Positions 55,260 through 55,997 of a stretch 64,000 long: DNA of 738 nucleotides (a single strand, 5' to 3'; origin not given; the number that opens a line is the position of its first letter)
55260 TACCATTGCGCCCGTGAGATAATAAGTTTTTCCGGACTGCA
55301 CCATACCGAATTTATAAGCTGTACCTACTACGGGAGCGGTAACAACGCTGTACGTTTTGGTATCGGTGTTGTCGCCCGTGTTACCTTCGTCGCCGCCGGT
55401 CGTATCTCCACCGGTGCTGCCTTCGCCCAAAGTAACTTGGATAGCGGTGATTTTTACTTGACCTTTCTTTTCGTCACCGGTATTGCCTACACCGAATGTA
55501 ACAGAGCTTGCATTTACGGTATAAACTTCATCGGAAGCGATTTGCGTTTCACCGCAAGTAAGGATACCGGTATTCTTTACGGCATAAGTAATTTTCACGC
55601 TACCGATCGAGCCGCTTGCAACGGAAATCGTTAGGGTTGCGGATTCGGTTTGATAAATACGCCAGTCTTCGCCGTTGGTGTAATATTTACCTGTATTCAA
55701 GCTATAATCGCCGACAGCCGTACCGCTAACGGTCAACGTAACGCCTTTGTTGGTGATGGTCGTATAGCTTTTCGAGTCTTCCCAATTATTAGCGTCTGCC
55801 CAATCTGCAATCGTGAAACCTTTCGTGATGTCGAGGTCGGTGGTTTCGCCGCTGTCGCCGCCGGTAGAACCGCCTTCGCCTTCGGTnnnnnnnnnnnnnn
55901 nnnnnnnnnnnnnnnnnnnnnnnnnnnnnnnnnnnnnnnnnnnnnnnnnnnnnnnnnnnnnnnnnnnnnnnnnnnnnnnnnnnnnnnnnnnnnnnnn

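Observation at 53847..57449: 1200-aa lipoprotein built from a duplicated module set with two OB-fold-like units and no recognisable catalytic domain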

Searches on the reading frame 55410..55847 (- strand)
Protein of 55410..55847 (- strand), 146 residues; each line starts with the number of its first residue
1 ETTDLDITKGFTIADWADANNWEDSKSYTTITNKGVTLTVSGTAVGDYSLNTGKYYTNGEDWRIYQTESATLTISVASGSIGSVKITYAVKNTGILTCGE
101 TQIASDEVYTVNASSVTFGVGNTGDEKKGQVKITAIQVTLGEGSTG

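Call 26: predict_structure(alignment_id=A2)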
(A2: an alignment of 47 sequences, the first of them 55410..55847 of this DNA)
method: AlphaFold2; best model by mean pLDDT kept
length: 146 residues; sequences in the alignment: 47
mean_pLDDT: 92.2   pTM: 0.86
mean pLDDT of the five models: 92.2, 92.1, 91.4, 91.0, 90.8
residues with pLDDT >= 90: 127; 70-90: 9; 50-70: 7; < 50: 3
segments of 3 or more residues with pLDDT < 50: none
pLDDT, mean of each block of 10 residues (from residue 1): 63 94 96 94 93 96 97 95 97 97 98 97 92 96 68
secondary structure, 60 per line:
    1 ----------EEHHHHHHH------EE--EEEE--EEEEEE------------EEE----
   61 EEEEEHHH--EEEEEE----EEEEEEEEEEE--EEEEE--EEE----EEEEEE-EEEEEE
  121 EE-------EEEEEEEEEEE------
elements in order: H13-19 E30-33 E36-41 E54-56 E61-65 E71-76 E81-91 E94-98 E101-103 E108-113 E115-122 E130-140

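Call 28: fold_search(model_id=the predicted structure, library=pdb)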
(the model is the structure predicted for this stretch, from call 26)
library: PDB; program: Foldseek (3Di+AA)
matches with E <= 10: 1094; with E <= 0.001: 0
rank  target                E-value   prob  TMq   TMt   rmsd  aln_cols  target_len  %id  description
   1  5fl1_A                2.9e-02  0.94  0.36  0.10   6.5       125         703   12  Structure of a hydrolase with an inhibitor (released 2016-08-31)
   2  7ay3                  3.3e-02  0.72  0.29  0.32   8.1       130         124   16  Crystal structure of the CBM36-1 domain of a multidomain xylanase from the hindgut metagenome of Trinervitermes trinervo (released 2020-11-18)
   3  1cau_A                3.4e-02  0.25  0.20  0.18  13.7       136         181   12  DETERMINATION OF THREE CRYSTAL STRUCTURES OF CANAVALIN BY MOLECULAR REPLACEMENT (released 1993-10-31)
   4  1gwk_B                3.6e-02  0.90  0.41  0.41   6.6       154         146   12  Carbohydrate binding module family29 (released 2003-03-20)
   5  4xup_E                3.6e-02  0.33  0.27  0.25  11.6       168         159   12  Structure of the N-terminal CBM22-1-CBM22-2 tandem domain from Paenibacillus barcinonensis Xyn10C (released 2015-06-03)
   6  1oh3_A                4.0e-02  0.87  0.40  0.41   7.2       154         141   11  E78R mutant of a carbohydrate binding module family 29 (released 2004-05-27)
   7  1w90_B                4.3e-02  0.77  0.37  0.38   7.1       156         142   13  CBM29-2 mutant D114A: Probing the Mechanism of Ligand Recognition by Family 29 Carbohydrate Binding Modules (released 2005-03-18)
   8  1w8z_A                4.5e-02  0.90  0.42  0.42   6.6       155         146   12  CBM29-2 mutant K85A: Probing the Mechanism of Ligand Recognition by Family 29 Carbohydrate Binding Modules (released 2005-03-22)
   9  4qb1                  4.5e-02  0.66  0.30  0.33   8.6       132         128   16  Structure of CBM35 from Paenibacillus barcinonensis (released 2014-10-08)
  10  2j1r_B                4.5e-02  0.54  0.28  0.29  12.1       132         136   13  Structure of a Streptococcus pneumoniae fucose binding module (released 2006-09-06)
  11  1w90_A                4.7e-02  0.92  0.43  0.42   6.3       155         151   12  CBM29-2 mutant D114A: Probing the Mechanism of Ligand Recognition by Family 29 Carbohydrate Binding Modules (released 2005-03-18)
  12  5fu5                  4.7e-02  0.87  0.35  0.41   9.2       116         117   11  The complexity of the Ruminococcus flavefaciens cellulosome reflects an expansion in glycan recognition (released 2016-06-22)
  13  4xup_C                4.7e-02  0.30  0.25  0.24  11.8       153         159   14  Structure of the N-terminal CBM22-1-CBM22-2 tandem domain from Paenibacillus barcinonensis Xyn10C (released 2015-06-03)
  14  1ux7_A                5.0e-02  0.90  0.36  0.42   6.7       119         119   13  Carbohydrate-Binding Module CBM36 in complex with calcium and xylotriose (released 2004-10-27)
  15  8tar_L                5.0e-02  0.87  0.42  0.35   9.6       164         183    7  APC/C-CDH1-UBE2C-Ubiquitin-CyclinB-NTD (released 2023-09-27)
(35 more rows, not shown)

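Call 38: find_homologous_proteins(query=A2, max_evalue=0.001)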
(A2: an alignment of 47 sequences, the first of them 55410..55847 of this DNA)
Query A2 (47 sequences) (146 aa, profile of the alignment): 114 proteins with E <= 0.001 among 4102 candidates.
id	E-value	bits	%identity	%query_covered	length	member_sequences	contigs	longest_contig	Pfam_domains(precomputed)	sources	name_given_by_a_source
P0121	4.0e-40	155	56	11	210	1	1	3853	-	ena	-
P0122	1.1e-38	150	-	-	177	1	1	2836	-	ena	-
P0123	5.0e-38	148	-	-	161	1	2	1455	-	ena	-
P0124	8.4e-38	147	-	-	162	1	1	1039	-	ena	-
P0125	2.1e-37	146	-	-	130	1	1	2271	-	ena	-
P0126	1.4e-36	143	-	-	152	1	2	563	-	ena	-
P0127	3.6e-36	142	-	-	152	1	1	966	-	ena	-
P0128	7.0e-36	141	-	-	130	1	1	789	-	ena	-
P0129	1.2e-35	140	50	12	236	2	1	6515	-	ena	-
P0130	1.2e-35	140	53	12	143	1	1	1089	-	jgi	jgi:hypothetical protein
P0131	1.3e-35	140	-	-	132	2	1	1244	-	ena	-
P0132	1.4e-35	140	30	44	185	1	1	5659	-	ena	-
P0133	4.2e-35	138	-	-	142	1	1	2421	-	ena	-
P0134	4.5e-35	138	31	40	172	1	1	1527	-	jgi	jgi:hypothetical protein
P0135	5.0e-35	138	29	73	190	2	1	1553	-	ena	-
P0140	1.7e-34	136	-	-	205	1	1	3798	PF13287.13,PF13290.14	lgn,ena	-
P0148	5.8e-33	131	-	-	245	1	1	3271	PF03775.23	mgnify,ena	mgnify:CR=1 FL=1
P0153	9.8e-32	127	-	-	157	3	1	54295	-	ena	-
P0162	1.0e-30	124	-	-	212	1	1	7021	PF18942.6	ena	-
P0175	7.4e-29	118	-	-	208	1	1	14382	-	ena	-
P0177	1.6e-28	117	31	65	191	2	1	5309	PF13004.14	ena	-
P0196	1.5e-24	104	50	14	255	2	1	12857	PF00404.25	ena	-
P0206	4.7e-22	96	48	90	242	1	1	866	PF13287.13,PF13290.14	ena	-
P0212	4.8e-21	93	32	29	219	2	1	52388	-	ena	-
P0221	1.2e-18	85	-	-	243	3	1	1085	PF00404.25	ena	-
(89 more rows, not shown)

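Call 39: search_protein_families(library=pfam, proteins=[P0140, P0148, P0162, P0177, P0196, P0206, P0221, P0153, P0212, P0175], max_evalue=0.1)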
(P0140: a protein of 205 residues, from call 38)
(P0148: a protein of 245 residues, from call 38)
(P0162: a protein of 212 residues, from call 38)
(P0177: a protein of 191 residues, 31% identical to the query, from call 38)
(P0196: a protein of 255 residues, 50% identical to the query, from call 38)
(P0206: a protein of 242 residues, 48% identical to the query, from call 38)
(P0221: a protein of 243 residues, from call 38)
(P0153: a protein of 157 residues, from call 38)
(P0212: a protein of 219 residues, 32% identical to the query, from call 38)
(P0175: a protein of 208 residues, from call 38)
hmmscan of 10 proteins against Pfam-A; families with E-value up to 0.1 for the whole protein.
P0140 (205 aa): 3 families
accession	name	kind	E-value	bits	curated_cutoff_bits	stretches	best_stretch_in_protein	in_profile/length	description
PF13290.12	CHB_HEX_C_1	-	2.7e-15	56.5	22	1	6-62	9-66/67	Chitobiase/beta-hexosaminidase C-terminal domain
PF13287.12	Fn3_assoc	-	1e-14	54.8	23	1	9-65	1-58/59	Fn3 associated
PF03905.18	Corona_NS4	-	0.0063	16.9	25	1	29-47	6-24/45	Coronavirus non-structural protein NS4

P0148 (245 aa): 3 families
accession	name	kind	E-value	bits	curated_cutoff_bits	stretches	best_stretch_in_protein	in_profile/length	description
PF03775.22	MinC_C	-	9.1e-14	51.7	33.2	1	56-131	1-78/102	Septum formation inhibitor MinC, C-terminal domain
PF03961.19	FapA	-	0.0018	18.4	31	1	58-126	25-84/272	Flagellar Assembly Protein A beta solenoid domain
PF24425.1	Ig_GP210_15th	-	0.014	15.8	27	0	156-189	21-54/120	Nuclear pore complex protein GP210, Ig-like domain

P0162 (212 aa): 2 families
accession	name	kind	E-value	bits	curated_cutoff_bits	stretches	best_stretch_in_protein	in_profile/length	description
PF18942.5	DUF5689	-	4.1e-07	30.5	28.6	1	2-51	167-216/217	Family of unknown function (DUF5689)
PF05887.16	Trypan_PARP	-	0.0042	17.5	100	1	63-83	94-114/134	Procyclic acidic repetitive protein (PARP)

P0177 (191 aa): 3 families
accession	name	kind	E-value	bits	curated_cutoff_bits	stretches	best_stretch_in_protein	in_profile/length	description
PF13004.13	BACON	-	4.5e-06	27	25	1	14-53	24-61/61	Putative binding domain, N-terminal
PF21881.2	STIV_penton_2nd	-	0.023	15.5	27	0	102-150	11-59/85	A223 penton protein second domain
PF25596.1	CPSase_L_D1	-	0.044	14.1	27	0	127-182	36-91/118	Carbamoyl phosphate synthase preATP-grasp domain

P0196 (255 aa): 5 families
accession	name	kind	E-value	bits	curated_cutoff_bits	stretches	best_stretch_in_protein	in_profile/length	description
PF00404.24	Dockerin_1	-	1.6e-09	38.3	22.9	1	193-247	1-57/57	Dockerin type I domain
PF24977.1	DUF7772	-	0.0059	17.4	25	1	11-77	5-72/99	Family of unknown function (DUF7772)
PF24230.1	Phage_zn_bind_6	-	0.021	15.5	27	0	168-192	41-64/71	Phage zinc binding domain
PF00389.36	2-Hacid_dh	-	0.043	13.9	24.6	1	67-163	81-112/134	D-isomer specific 2-hydroxyacid dehydrogenase, catalytic domain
PF02402.22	Lysis_col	-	0.061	13.6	27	0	3-41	2-33/49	Lysis protein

P0206 (242 aa): 2 families
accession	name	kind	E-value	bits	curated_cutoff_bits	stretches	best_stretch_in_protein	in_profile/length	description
PF13290.12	CHB_HEX_C_1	-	4e-19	68.7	22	1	176-231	8-63/67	Chitobiase/beta-hexosaminidase C-terminal domain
PF13287.12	Fn3_assoc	-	3.5e-16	59.5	23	1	180-232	1-54/59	Fn3 associated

P0221 (243 aa): 4 families
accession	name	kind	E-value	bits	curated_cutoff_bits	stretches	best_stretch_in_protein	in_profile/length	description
PF00404.24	Dockerin_1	-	1.7e-09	38.2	22.9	1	182-236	1-57/57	Dockerin type I domain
PF24230.1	Phage_zn_bind_6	-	0.016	15.9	27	0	158-181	41-64/71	Phage zinc binding domain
PF13364.12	BetaGal_ABD2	-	0.027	15.7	23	1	48-127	3-83/112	Beta-galactosidase second all-beta domain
PF18259.7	CBM65_1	-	0.027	15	25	1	47-140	6-87/113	Carbohydrate binding module 65 domain 1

P0153 (157 aa): 1 family
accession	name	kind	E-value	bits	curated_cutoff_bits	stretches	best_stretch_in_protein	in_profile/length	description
PF00389.36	2-Hacid_dh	-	0.014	15.6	24.6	1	51-146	80-116/134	D-isomer specific 2-hydroxyacid dehydrogenase, catalytic domain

P0212 (219 aa): 2 families
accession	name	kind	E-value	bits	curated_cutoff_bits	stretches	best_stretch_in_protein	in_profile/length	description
PF14524.12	Wzt_C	-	0.003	18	30.4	1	11-97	7-90/143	Wzt C-terminal domain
PF17189.10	Glyco_hydro_30C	-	0.058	14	22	0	174-208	14-48/65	Glycosyl hydrolase family 30 beta sandwich domain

P0175 (208 aa): 1 family
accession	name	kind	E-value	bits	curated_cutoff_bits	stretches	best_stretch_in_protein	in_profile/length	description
PF00389.36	2-Hacid_dh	-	0.0039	17.3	24.6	1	108-172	81-103/134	D-isomer specific 2-hydroxyacid dehydrogenase, catalytic domain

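Call 70: search_protein_families(library=pfam, alignment_id=A2, max_evalue=1)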
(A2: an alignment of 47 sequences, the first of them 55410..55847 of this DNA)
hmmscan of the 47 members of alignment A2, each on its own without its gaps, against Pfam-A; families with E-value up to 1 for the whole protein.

A. member 1, window:55410-55847:- (146 aa): 2 families
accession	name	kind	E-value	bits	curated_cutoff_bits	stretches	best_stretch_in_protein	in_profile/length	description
PF10001.14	DUF2242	-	0.076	13.6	25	1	9-110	11-111/121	Uncharacterized protein conserved in bacteria (DUF2242)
PF07705.17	CARDB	-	0.13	12.9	22.7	0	100-134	7-41/101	CARDB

B. families by the number of members that match (of 47 scanned): 52 families (the first 25 are shown)
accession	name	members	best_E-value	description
PF00389.36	2-Hacid_dh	4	0.011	D-isomer specific 2-hydroxyacid dehydrogenase, catalytic domain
PF07705.17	CARDB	3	0.013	CARDB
PF18259.7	CBM65_1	3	0.021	Carbohydrate binding module 65 domain 1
PF19765.4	DUF6252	2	0.0023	Family of unknown function (DUF6252)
PF00677.23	Lum_binding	2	0.024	Lumazine binding domain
PF23939.1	DUF7274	2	0.077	Domain of unknown function (DUF7274)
PF03508.18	Connexin43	2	0.13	Gap junction alpha-1 protein (Cx43)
PF08731.17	AFT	1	0.0023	Transcription factor AFT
PF09498.15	DUF2388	1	0.0074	Protein of unknown function (DUF2388)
PF23843.2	DUF7210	1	0.0086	Domain of unknown function (DUF7210)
PF09136.16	Glucodextran_B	1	0.014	Glucodextranase, domain B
PF12916.12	DUF3834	1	0.016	Protein of unknown function (DUF3834)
PF21139.3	BT_MCC_alpha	1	0.017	Methylcrotonyl-CoA carboxylase, alpha-subunit, BT domain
PF01876.22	RNase_P_p30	1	0.017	RNase P subunit p30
PF25359.1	PH_met_RdRP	1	0.018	Metazoan RdRP associated PH-like domain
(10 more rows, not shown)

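Call 80: find_encoding_contigs(protein=P0162, flank=7000, max_places=2)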
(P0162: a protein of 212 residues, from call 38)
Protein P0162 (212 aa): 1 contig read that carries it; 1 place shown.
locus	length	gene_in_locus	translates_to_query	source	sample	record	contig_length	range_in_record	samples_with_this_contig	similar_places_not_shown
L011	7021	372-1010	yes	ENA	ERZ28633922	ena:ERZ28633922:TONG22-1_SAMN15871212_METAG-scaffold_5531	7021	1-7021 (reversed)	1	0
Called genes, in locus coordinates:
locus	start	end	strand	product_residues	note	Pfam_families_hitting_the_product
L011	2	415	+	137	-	?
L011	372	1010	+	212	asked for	PF18942:DUF5689 (weak)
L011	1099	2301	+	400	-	PF01223:Endonuclease_NS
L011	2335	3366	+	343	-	PF19580:Exo_endo_phos_3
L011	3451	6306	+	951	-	PF13620:CarboxypepD_reg, PF13715:CarbopepD_reg_2 (weak)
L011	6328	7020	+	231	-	?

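Call 81: find_encoding_contigs(protein=P0177, flank=7000, max_places=2)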
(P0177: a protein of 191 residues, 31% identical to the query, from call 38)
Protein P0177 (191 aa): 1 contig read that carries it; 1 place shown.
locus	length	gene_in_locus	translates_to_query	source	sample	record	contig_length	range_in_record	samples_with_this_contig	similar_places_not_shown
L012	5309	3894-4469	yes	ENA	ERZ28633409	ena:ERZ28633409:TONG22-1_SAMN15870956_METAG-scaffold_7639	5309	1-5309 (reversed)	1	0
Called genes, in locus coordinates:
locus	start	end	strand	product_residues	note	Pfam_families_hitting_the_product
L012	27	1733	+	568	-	PF13004:BACON (weak), PF12099:DUF3575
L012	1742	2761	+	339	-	PF17145:DUF5119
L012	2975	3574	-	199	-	-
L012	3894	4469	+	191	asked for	PF13004:BACON (weak)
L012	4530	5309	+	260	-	?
